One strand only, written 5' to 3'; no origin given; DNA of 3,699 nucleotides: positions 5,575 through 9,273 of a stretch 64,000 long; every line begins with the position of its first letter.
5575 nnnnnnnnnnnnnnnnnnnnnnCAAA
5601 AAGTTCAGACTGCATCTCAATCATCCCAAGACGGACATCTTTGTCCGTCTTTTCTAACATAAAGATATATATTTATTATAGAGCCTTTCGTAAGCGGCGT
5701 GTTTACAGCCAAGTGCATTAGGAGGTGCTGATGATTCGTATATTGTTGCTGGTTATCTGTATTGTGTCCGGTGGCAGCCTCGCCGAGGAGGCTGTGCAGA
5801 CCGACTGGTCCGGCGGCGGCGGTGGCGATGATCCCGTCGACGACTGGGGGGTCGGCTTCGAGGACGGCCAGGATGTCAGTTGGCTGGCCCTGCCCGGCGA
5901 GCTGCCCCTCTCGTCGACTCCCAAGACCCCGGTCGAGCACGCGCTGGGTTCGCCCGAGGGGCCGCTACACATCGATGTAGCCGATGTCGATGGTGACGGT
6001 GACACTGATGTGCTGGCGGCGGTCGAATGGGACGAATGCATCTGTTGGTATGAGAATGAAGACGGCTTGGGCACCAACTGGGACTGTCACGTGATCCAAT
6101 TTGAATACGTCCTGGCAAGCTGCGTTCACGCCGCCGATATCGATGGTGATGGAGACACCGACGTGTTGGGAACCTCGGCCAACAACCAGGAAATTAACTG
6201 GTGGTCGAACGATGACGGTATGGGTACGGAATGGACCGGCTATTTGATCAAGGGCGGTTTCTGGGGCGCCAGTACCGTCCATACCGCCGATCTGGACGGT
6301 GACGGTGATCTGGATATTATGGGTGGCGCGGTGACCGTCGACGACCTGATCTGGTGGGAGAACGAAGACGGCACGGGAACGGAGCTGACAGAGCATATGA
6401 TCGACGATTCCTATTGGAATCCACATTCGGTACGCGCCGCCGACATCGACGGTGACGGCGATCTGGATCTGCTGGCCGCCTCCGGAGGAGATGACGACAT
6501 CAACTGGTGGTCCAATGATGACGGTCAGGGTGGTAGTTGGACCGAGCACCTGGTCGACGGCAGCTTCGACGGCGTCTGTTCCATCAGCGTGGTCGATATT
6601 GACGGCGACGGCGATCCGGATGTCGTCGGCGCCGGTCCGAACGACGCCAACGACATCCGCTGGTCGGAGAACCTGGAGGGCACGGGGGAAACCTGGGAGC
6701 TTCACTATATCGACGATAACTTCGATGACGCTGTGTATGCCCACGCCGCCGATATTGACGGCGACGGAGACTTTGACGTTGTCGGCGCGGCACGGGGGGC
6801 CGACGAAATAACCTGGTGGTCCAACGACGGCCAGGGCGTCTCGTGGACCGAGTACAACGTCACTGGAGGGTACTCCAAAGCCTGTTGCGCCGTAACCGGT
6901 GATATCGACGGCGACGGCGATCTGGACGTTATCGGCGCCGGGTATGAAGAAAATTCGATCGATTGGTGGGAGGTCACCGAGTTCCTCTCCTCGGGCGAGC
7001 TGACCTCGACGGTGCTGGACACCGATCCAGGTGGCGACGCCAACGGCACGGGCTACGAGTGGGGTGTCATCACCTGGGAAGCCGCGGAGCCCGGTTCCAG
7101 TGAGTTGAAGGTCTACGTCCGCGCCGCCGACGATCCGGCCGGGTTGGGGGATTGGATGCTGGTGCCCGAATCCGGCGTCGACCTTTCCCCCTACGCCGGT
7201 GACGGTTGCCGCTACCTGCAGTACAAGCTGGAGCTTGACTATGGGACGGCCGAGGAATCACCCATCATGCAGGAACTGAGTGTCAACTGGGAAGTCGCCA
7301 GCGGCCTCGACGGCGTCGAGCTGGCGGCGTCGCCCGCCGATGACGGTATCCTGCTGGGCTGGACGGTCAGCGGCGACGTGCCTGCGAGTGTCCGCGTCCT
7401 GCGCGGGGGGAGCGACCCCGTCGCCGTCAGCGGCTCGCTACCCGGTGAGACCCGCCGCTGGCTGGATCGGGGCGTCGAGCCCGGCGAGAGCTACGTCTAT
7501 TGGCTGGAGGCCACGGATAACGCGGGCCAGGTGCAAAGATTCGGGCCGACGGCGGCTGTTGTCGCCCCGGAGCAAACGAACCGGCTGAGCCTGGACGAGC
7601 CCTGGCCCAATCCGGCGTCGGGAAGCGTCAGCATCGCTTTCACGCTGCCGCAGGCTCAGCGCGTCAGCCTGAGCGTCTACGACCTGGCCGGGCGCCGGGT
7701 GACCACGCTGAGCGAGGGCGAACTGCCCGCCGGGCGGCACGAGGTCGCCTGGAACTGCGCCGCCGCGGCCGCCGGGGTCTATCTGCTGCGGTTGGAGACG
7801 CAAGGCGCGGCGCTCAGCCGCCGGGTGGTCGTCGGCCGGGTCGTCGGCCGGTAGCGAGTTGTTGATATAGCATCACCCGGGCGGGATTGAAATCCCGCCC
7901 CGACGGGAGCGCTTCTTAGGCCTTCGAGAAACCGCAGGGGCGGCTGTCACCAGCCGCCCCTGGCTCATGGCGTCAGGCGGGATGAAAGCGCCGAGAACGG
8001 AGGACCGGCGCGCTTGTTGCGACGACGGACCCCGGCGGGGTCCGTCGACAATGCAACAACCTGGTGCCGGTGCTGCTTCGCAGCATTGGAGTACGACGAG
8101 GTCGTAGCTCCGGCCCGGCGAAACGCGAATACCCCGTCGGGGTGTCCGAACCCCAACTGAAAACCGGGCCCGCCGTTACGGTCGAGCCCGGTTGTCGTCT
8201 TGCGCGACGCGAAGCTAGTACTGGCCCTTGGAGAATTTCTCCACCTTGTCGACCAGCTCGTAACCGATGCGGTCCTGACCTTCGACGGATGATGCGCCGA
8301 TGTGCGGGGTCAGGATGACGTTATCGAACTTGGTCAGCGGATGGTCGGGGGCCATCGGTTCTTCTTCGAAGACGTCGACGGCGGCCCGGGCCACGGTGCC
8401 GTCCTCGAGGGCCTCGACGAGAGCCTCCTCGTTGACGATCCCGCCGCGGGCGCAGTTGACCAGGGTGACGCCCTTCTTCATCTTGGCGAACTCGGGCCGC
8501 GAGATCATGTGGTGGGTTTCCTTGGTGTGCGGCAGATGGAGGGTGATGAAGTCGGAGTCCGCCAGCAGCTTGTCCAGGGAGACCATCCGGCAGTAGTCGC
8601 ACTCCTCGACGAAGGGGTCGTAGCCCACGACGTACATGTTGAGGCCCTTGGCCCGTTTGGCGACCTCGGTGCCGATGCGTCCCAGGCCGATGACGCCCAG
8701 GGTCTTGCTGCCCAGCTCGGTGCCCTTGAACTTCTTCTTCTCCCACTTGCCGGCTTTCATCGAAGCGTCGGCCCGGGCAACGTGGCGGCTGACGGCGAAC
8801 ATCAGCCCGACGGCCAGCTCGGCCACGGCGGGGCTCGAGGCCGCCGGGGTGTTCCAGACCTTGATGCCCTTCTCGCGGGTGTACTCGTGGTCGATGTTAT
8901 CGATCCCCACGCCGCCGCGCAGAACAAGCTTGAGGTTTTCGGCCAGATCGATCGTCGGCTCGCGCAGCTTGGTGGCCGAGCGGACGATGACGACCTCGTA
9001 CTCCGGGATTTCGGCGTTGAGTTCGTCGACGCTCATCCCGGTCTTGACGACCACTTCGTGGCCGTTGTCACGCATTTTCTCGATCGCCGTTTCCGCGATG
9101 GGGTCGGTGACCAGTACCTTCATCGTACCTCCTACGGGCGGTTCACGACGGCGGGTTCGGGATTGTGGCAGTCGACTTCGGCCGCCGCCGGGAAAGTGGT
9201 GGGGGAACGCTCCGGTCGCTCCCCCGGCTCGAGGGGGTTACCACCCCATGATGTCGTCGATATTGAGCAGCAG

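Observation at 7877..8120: Conserved ~240-bp structured non-coding module present twice, with G-U wobble and compensatory changes indicating a + strand RNA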

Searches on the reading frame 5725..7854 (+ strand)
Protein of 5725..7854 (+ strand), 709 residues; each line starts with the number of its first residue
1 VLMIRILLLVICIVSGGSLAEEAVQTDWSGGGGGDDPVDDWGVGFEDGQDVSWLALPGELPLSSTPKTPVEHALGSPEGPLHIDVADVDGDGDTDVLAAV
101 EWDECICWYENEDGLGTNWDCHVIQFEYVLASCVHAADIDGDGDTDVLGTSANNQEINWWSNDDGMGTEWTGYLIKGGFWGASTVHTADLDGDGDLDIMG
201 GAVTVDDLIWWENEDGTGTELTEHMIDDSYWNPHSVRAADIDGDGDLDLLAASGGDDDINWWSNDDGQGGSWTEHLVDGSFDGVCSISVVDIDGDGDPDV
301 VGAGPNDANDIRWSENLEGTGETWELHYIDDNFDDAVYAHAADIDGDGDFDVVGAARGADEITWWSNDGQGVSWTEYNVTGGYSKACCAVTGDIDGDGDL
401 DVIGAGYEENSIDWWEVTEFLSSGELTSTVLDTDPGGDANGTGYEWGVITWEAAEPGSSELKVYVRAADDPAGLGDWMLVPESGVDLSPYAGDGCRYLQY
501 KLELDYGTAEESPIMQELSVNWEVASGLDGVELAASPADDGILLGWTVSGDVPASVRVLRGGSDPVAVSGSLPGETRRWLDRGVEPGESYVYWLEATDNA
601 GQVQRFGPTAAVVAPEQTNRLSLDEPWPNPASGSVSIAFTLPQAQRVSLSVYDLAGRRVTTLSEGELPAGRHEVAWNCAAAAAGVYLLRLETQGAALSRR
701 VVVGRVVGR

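Call 61: search_protein_families(library=pfam, proteins=[window:5725-7854:+], max_evalue=0.001)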
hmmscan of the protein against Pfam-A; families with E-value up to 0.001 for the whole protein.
window:5725-7854:+ (709 aa): 5 families
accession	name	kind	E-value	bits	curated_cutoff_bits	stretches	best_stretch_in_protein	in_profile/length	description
PF13517.12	FG-GAP_3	-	4.8e-44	149.2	26.9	6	138-199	1-60/61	FG-GAP-like repeat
PF01839.29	FG-GAP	-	1.2e-17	63.8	22.1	0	286-307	4-25/37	FG-GAP repeat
PF18962.6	Por_Secre_tail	-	1.8e-08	35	27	1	627-703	2-75/75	Secretion system C-terminal sorting domain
PF12256.14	TcdB_toxin_midN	-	2e-07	30.9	24.8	0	235-257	29-51/181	Insecticide toxin TcdB middle/N-terminal region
PF13860.13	FlgD_ig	-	1e-05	25.9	27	1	634-692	11-75/79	FlgD Ig-like domain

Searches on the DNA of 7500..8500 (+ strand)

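Call 5: search_rna_families(source=window, start=7500, end=8500, threshold=evalue, max_evalue=10, show_alignments=3)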
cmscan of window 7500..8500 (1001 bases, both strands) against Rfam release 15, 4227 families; matches with E-value up to 10: 8.
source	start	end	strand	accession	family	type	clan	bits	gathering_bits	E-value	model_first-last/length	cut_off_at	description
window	8361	8473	-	RF02531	NRF2_IRES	Cis-reg; IRES;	-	18.1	50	4.1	1-128/128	no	Nrf2 internal ribosome entry site (IRES)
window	7944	8015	+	RF01811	PtaRNA1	Gene; antitoxin;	-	16.9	47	1.8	1-72/72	no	Plasmid transferred anti-sense RNA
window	8165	8221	-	RF01679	P36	Gene; sRNA;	-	16.8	36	1.5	1-61/61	no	Pseudomonas sRNA P36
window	7533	7570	+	RF01676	P31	Gene; sRNA;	-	14.6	40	8.1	45-82/82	no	Pseudomonas sRNA P31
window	7935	7962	-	RF02809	RsmW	Gene; sRNA;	CL00106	14.6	52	9.2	88-115/124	no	RsmW RNA family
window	7982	8052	-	RF02791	CcsR1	Gene; sRNA;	-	14.3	65.3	1.7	1-83/83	no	Conserved CCUCCUCCC motif stress-induced RNA 1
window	8154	8190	+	RF01679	P36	Gene; sRNA;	-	14.3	36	6.4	1-61/61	no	Pseudomonas sRNA P36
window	8163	8225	-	RF01670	P17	Gene; sRNA;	-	11.2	45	3.6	1-282/282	no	Pseudomonas sRNA P17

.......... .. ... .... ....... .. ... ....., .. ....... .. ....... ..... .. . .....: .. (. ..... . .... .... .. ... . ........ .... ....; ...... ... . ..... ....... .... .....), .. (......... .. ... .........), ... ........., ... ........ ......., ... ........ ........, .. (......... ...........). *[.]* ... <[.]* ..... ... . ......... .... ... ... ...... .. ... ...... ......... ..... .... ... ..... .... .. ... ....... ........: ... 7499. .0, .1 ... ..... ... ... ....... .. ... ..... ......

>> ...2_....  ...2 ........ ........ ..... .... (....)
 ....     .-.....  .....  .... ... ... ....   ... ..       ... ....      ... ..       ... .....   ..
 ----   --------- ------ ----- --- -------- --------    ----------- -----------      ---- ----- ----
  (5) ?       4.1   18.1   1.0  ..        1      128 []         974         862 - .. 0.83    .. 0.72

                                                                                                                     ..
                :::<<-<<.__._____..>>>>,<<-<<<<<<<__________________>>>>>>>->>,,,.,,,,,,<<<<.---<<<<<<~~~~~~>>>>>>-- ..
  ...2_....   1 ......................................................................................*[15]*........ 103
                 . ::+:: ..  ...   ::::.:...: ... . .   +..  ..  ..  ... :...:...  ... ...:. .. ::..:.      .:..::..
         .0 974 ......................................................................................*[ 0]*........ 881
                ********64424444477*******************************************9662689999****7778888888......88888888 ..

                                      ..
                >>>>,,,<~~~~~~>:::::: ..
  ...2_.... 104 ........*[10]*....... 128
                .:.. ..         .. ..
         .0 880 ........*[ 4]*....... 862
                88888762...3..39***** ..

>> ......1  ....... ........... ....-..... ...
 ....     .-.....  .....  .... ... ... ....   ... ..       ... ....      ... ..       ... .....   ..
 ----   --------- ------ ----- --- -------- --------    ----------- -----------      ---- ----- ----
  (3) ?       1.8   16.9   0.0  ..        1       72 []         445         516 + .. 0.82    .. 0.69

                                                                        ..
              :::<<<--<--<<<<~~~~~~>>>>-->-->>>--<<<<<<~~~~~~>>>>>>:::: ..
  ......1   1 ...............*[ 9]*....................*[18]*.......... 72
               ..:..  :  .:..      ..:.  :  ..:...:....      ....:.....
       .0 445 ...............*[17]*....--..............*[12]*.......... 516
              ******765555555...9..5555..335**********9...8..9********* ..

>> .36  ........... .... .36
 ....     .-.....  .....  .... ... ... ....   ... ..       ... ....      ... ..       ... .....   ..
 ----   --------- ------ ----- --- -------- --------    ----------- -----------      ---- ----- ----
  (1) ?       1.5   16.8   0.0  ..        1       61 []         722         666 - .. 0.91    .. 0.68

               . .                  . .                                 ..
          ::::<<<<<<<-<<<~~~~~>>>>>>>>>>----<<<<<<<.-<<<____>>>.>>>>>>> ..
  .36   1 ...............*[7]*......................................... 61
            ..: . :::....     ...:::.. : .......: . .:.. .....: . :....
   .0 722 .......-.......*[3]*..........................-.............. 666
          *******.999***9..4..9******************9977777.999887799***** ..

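Call 93: search_dna_similar(query=window:7872-8126:+, collection=plasmids, mode=distant, max_rows=5)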
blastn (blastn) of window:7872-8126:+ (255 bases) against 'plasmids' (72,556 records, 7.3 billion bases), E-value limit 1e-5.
No match.

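Call 94: search_dna_similar(query=window:7872-8126:+, collection=phages, mode=distant, max_rows=5)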
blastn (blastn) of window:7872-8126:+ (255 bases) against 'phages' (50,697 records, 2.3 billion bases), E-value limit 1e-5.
No match.

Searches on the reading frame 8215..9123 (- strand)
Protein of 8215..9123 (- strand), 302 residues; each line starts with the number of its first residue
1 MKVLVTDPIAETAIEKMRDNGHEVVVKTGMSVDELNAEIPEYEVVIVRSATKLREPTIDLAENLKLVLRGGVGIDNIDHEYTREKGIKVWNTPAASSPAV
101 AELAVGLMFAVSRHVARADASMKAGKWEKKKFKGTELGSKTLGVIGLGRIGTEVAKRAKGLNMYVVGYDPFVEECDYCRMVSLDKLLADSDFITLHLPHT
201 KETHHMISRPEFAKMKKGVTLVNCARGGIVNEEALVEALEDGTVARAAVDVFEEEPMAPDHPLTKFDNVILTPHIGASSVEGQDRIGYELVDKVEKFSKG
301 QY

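Call 15: find_encoding_contigs(protein=window:8215-9123:-, flank=10000, max_places=10)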
Protein window:8215-9123:- (302 aa): no gene with exactly this product is on record in the collection.

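Call 16: find_related_loci(query=window:8215-9123:-, collection=genome_contigs, flank=10000)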
Query window:8215-9123:- (302 aa) in genome_contigs; peptide patterns used: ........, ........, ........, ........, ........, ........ (x = any residue, [..] = any of these).
258 stretches matched a pattern; 217 encode a relative of the query (tblastn E <= 1e-3); the best 80 are kept; 80 distinct loci.
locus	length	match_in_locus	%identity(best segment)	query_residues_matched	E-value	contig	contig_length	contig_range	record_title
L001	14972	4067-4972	83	1-302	3e-172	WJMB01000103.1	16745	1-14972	MAG: Candidatus Coatesbacteria bacterium isolate Bin_537 k141_721541, whole genome shotgun sequence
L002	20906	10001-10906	82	1-302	8e-172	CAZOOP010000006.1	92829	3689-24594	MAG TPA_asm: uncultured bacterium isolate SRP141376_co4_264 genome assembly, contig: NODE_372_length_92829_cov_20.437569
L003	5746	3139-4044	76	1-302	1e-145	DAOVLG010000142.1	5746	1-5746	MAG TPA_asm: Candidatus Coatesbacteria bacterium isolate CSMAG_1439 CSMAG_1439_k141_367461_length_5746_cov_11.0000, whol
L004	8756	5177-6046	59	1-287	2e-107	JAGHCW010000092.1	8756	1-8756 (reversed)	MAG: bacterium isolate AUK292 PB_MBMC_246_c_000000000063, whole genome shotgun sequence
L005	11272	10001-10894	54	1-299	5e-107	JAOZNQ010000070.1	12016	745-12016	MAG: bacterium isolate GMC4.concoct.256_sub GMC4_7236_length_12016_cov_7.315693, whole genome shotgun sequence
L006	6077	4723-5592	57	3-292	3e-105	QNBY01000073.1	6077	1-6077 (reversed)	MAG: Planctomycetota bacterium isolate B143_G9 B143_Guay9_scaffold_22746, whole genome shotgun sequence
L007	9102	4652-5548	52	1-300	7e-103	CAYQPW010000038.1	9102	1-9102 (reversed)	MAG TPA_asm: uncultured bacterium isolate SRP214966_co6_155 genome assembly, contig: NODE_5385_length_9102_cov_15.478170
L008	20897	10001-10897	54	1-300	3e-102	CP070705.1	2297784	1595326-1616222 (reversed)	MAG: candidate division WOR-3 bacterium isolate bin53 chromosome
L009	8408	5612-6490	52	1-294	1e-101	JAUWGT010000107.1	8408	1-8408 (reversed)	MAG: Candidatus Stahlbacteria bacterium isolate CSMAG_2249 CSMAG_2249_k141_684100_length_8408_cov_10.9734, whole genome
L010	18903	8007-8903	52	1-300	8e-102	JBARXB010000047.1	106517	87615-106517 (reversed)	MAG: bacterium isolate MFD12922_ilm_asm_bin34 k127_171781, whole genome shotgun sequence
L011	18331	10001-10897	52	1-300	1e-100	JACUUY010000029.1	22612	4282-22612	MAG: candidate division WOR-3 bacterium isolate Kmv43 NODE_1089_length_22612_cov_8.137474, whole genome shotgun sequence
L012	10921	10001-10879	55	1-294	1e-100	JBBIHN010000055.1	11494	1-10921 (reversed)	MAG: candidate division WOR-3 bacterium isolate TCF170221_bin_115 NODE_4674_length_11494_cov_3.908471, whole genome shot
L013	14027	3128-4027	54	1-299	3e-100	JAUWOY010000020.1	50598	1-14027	MAG: Chloroflexota bacterium isolate CSMAG_2462 CSMAG_2462_k141_703198_length_50598_cov_16.9791, whole genome shotgun se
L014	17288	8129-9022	54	1-297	3e-100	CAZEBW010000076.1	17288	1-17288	MAG TPA_asm: uncultured Anaerolineae bacterium isolate binchicken_co17_112 genome assembly, contig: NODE_8004_length_172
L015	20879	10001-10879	53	1-294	3e-100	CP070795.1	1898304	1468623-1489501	MAG: candidate division WOR-3 bacterium isolate bin1428 chromosome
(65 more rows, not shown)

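Call 51: find_homologous_proteins(query=window:8215-9123:-, max_evalue=1e-100)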
Query window:8215-9123:- (302 aa): 32 proteins with E <= 1e-100 among 8000 candidates.
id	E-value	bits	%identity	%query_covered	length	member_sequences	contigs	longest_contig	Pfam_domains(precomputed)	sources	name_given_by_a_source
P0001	4.3e-196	668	100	100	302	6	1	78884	PF00389.37,PF02826.26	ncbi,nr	ncbi:MAG: 3-phosphoglycerate dehydrogenase [Candidatus Coatesbacteria bacterium]|nr:3-phosphoglycera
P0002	2.2e-164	564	83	100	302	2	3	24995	PF00389.37,PF02826.26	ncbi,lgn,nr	ncbi:MAG: 3-phosphoglycerate dehydrogenase [Candidatus Coatesbacteria bacterium]|nr:3-phosphoglycera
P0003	9.5e-153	526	77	100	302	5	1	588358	PF00389.37,PF02826.26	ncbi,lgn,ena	-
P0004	6.4e-149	513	76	100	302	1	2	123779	PF00389.37,PF02826.26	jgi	jgi:D-3-phosphoglycerate dehydrogenase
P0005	2.4e-145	502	74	100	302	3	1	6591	PF00389.37,PF02826.26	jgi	jgi:D-3-phosphoglycerate dehydrogenase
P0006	8.8e-144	496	72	100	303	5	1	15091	PF00389.37,PF02826.26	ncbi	-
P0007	4.1e-143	494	73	100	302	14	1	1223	PF00389.37,PF02826.26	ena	-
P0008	6.9e-105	369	61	96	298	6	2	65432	PF00389.37,PF02826.26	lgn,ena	-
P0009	2.0e-104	367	56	99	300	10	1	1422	PF03446.22,PF00389.37,PF02826.26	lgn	-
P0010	2.8e-104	367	57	98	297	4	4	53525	PF00389.37,PF02826.26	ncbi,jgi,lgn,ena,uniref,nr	ncbi:3-phosphoglycerate dehydrogenase [candidate division WOR-3 bacterium]|uniref:3-phosphoglycerate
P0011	2.7e-103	364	57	99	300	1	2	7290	PF00389.37,PF02826.26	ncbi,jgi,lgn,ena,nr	ncbi:MAG TPA: phosphoglycerate dehydrogenase [bacterium (Candidatus Stahlbacteria)]|nr:phosphoglycer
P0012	8.8e-103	362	56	99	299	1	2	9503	PF03446.22,PF00389.37,PF02826.26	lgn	-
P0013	1.4e-102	361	58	100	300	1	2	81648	PF00389.37,PF02826.26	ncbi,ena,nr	ncbi:MAG TPA: 3-phosphoglycerate dehydrogenase [bacterium (Candidatus Stahlbacteria)]|nr:3-phosphogl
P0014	1.5e-102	361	58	96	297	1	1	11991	PF00389.37,PF02826.26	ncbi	-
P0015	2.1e-102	361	56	99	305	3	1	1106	PF00389.37,PF02826.26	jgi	jgi:D-3-phosphoglycerate dehydrogenase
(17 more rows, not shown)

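Call 52: find_encoding_contigs(protein=P0003, flank=10000, max_places=4)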
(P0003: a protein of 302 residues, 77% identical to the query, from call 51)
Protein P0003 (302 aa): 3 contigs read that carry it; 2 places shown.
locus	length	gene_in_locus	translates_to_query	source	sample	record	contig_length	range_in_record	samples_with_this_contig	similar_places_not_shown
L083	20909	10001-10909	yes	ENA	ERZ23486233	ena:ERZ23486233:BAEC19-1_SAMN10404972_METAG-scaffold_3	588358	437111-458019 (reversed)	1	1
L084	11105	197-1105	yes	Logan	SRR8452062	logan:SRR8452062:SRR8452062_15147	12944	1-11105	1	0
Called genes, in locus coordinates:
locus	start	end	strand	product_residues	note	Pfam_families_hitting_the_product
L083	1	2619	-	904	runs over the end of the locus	PF01326:PPDK_N, PF00391:PEP-utilizers, PF02896:PEP-utilizers_C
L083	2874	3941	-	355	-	PF14537:Cytochrom_c3_2 (faint), PF22113:Mtrc-MtrF_II-IV_dom (faint), PF09699:Paired_CXXCH_1 (faint), PF13435:Cytochrome_C554 (weak), PF14522:Cytochrome_C7 (weak)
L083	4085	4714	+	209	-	-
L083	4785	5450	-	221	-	PF13472:Lipase_GDSL_2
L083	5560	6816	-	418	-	PF02812:ELFV_dehydrog_N, PF00208:ELFV_dehydrog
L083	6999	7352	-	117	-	-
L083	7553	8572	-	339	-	PF23414:Beta-prop_EML_2 (faint), PF25174:Beta-prop_THOC3 (faint)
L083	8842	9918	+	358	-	PF00266:Aminotran_5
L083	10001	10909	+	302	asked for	PF00389:2-Hacid_dh, PF02826:2-Hacid_dh_C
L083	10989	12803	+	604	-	-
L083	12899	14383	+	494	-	PF03951:Gln-synt_N, PF00120:Gln-synt_C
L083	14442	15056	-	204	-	PF24517:CBM96, PF06848:Disaggr_repeat (faint)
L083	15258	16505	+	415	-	PF02441:Flavoprotein, PF04127:DFP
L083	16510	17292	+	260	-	PF03167:UDG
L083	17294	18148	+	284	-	PF00793:DAHP_synth_1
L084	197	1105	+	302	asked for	PF00389:2-Hacid_dh, PF02826:2-Hacid_dh_C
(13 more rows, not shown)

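Call 53: find_encoding_contigs(protein=P0004, flank=10000, max_places=4)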
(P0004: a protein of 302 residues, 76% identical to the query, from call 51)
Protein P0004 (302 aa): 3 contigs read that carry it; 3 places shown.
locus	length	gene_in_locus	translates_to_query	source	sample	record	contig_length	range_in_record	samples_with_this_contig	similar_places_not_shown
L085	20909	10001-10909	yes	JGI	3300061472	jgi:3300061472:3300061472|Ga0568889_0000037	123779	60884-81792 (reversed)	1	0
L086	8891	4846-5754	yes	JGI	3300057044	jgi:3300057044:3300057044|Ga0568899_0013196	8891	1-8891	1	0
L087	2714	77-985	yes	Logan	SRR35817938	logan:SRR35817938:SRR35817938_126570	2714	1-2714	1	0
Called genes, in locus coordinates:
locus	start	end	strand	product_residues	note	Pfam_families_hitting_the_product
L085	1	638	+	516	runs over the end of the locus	PF00089:Trypsin, PF13365:Trypsin_2, PF00595:PDZ, PF13180:PDZ_2, PF17820:PDZ_6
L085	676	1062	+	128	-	-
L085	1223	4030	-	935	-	PF01326:PPDK_N, PF00391:PEP-utilizers, PF02896:PEP-utilizers_C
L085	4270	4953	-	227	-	PF13472:Lipase_GDSL_2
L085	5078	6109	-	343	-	PF21248:SoFic-like_C (weak), PF13581:HATPase_c_2, PF14213:DUF4325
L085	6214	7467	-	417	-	PF02812:ELFV_dehydrog_N, PF00208:ELFV_dehydrog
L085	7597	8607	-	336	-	PF23381:Beta-prop_IFT122_1st (faint)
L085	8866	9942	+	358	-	PF00266:Aminotran_5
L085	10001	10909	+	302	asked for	PF00389:2-Hacid_dh, PF02826:2-Hacid_dh_C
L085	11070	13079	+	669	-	PF13424:TPR_12 (weak), PF13424:TPR_12, PF14938:SNAP (weak), PF00515:TPR_1 (weak), PF07719:TPR_2 (weak), PF13424:TPR_12, PF17874:TPR_MalT, PF13424:TPR_12, +13 more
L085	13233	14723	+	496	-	PF03951:Gln-synt_N, PF00120:Gln-synt_C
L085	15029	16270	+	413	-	PF02441:Flavoprotein, PF04127:DFP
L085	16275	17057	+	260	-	PF03167:UDG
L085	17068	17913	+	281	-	PF00793:DAHP_synth_1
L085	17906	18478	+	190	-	PF00702:Hydrolase (weak), PF08282:Hydrolase_3 (weak)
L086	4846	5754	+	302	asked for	PF00389:2-Hacid_dh, PF02826:2-Hacid_dh_C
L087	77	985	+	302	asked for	PF00389:2-Hacid_dh, PF02826:2-Hacid_dh_C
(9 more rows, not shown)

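Call 54: find_encoding_contigs(protein=P0001, flank=10000, max_places=4)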
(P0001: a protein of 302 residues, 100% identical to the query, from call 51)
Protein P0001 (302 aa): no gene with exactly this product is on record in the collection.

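Call 59: find_encoding_contigs(protein=P0002, flank=10000, max_places=6)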
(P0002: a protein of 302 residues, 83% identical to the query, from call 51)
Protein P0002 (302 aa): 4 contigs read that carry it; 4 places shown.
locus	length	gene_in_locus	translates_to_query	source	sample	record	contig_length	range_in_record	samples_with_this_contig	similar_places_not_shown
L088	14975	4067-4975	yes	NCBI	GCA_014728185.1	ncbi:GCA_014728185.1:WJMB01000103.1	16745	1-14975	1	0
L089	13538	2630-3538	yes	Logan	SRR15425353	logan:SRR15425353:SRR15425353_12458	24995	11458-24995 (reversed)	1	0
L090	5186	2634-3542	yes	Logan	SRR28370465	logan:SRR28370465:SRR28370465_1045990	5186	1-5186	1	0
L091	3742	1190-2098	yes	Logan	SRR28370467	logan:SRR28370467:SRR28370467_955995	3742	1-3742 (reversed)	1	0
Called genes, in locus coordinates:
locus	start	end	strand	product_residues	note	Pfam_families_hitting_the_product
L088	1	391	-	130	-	PF02812:ELFV_dehydrog_N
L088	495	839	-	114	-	-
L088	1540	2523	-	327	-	-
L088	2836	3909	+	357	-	PF00266:Aminotran_5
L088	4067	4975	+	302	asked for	PF00389:2-Hacid_dh, PF02826:2-Hacid_dh_C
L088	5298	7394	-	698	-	PF13517:FG-GAP_3, PF18962:Por_Secre_tail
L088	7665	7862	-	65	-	PF18962:Por_Secre_tail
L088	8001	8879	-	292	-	PF03331:LpxC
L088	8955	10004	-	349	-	PF04613:LpxD, PF25087:GMPPB_C (faint), PF00132:Hexapep, PF25084:LbH_EIF2B (faint), PF00132:Hexapep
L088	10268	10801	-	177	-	PF03938:OmpH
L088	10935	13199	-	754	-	PF07244:POTRA (weak), PF08479:POTRA_2 (faint), PF07244:POTRA, PF01103:Omp85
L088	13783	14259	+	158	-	PF07238:PilZ (weak)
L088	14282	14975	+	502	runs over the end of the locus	PF00309:Sigma54_AID, PF04963:Sigma54_CBD, PF04552:Sigma54_DBD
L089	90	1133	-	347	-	-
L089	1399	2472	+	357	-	PF00266:Aminotran_5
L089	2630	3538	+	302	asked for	PF00389:2-Hacid_dh, PF02826:2-Hacid_dh_C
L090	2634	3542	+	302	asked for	PF00389:2-Hacid_dh, PF02826:2-Hacid_dh_C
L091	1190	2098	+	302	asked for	PF00389:2-Hacid_dh, PF02826:2-Hacid_dh_C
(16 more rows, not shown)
